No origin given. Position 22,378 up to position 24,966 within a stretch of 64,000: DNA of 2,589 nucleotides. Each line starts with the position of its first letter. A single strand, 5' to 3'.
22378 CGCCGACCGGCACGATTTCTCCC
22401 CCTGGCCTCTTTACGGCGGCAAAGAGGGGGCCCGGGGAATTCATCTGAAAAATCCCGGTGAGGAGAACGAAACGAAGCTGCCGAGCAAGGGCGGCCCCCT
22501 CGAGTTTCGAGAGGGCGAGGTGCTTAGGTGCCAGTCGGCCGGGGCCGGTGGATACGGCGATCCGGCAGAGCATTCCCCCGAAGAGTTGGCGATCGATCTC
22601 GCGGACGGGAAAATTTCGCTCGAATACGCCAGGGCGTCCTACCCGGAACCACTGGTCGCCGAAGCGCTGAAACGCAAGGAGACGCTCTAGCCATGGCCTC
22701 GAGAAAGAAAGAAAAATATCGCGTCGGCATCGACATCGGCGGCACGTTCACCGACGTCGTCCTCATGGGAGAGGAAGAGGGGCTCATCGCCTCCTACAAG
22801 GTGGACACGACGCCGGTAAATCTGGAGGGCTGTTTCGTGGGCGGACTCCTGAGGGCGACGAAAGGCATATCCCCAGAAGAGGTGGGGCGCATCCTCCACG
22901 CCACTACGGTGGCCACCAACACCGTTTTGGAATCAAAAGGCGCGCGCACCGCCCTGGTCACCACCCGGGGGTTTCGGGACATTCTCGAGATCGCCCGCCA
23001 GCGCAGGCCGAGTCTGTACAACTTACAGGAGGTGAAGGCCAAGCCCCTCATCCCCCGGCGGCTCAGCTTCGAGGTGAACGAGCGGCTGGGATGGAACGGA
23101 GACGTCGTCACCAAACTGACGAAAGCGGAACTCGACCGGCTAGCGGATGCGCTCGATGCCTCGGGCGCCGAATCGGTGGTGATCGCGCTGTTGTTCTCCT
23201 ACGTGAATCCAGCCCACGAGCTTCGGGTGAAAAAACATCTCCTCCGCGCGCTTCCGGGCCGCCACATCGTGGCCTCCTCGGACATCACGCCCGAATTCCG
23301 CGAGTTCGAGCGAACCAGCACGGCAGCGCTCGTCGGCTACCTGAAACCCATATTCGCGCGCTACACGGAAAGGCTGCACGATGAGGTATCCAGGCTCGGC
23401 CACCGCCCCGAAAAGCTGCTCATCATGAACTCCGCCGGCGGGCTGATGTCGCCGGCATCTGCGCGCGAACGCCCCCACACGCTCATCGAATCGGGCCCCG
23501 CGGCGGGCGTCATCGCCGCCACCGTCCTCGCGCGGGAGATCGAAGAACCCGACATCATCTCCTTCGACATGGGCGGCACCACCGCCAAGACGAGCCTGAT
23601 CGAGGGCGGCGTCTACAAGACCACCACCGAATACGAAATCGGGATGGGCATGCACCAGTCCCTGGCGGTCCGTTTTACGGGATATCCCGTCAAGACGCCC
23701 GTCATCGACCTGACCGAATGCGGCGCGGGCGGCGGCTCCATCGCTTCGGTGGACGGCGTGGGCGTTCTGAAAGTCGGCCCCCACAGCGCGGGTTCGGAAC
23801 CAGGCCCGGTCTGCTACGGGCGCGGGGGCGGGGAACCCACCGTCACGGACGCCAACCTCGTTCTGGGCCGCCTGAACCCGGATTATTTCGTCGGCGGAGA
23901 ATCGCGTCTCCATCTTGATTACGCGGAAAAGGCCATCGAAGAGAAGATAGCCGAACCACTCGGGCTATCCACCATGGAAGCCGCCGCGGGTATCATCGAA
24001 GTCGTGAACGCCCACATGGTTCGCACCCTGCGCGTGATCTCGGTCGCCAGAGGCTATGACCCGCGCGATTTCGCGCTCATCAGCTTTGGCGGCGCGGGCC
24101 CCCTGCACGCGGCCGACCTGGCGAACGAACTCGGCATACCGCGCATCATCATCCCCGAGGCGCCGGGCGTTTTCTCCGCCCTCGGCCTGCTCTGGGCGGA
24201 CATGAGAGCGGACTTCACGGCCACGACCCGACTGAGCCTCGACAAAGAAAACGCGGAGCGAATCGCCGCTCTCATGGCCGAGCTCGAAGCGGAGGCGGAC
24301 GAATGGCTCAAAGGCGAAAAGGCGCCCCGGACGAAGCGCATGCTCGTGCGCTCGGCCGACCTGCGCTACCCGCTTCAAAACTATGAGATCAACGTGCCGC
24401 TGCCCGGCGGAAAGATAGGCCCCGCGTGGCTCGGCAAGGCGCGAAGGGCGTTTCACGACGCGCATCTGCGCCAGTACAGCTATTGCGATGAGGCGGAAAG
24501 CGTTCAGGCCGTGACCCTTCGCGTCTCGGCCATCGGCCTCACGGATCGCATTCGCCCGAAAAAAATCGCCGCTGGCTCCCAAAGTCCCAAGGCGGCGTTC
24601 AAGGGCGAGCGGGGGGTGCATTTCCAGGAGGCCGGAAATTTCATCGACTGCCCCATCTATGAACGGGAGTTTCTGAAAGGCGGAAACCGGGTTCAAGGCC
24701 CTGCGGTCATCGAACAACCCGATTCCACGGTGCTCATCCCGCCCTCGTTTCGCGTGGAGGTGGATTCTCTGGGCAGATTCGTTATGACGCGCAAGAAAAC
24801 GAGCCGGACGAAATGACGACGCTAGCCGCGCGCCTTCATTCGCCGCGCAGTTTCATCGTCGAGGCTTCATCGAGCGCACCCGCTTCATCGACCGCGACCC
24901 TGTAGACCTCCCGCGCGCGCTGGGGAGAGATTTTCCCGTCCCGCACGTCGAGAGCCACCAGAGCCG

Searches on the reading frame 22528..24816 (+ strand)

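Call 59: search_protein_families(library=pfam, proteins=[window:22528-24816:+], max_evalue=0.00001)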
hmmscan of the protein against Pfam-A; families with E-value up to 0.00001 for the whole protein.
window:22528-24816:+ (762 aa): 3 families
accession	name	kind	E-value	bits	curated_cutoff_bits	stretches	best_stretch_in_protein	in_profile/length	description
PF01968.24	Hydantoinase_A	-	7e-97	324.6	22.9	1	262-562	1-290/291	Hydantoinase/oxoprolinase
PF05378.19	Hydant_A_N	-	1.1e-51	175.5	25.2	1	65-239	1-173/176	Hydantoinase/oxoprolinase N-terminal region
PF19278.4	Hydant_A_C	-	8.2e-14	51.9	21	1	574-747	9-184/193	Hydantoinase/oxoprolinase C-terminal domain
